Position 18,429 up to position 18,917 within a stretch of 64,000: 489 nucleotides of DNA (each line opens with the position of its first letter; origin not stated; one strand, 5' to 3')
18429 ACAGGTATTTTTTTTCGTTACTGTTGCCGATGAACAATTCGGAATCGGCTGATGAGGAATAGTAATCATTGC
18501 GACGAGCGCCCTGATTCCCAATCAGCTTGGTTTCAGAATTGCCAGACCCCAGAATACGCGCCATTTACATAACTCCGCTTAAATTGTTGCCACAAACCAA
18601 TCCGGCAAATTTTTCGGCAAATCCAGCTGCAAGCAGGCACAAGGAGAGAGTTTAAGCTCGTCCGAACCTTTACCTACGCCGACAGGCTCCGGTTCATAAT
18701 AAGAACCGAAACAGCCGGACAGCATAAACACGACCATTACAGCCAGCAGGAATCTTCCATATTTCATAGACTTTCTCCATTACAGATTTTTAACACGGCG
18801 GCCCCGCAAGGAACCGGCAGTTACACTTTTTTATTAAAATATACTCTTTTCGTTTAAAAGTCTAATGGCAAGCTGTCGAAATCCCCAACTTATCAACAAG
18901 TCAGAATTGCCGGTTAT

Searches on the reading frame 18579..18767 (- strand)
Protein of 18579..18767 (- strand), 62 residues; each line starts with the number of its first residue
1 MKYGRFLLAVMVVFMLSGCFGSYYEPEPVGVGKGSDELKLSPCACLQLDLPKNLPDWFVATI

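Call 17: search_protein_families(library=ncbifam, proteins=[window:18579-18767:-], max_evalue=1)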
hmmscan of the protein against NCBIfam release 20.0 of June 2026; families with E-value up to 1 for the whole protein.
window:18579-18767:- (62 aa): 2 families
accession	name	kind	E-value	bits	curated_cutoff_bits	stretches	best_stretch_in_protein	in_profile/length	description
NF045617.1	mostly_LP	subfamily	0.054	13.6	43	1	6-29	2-27/119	putative T6SS immunity periplasmic lipoprotein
NF038104.1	lipo_NF038104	hypoth_equivalog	0.062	13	50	1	2-19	3-20/63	NF038104 family lipoprotein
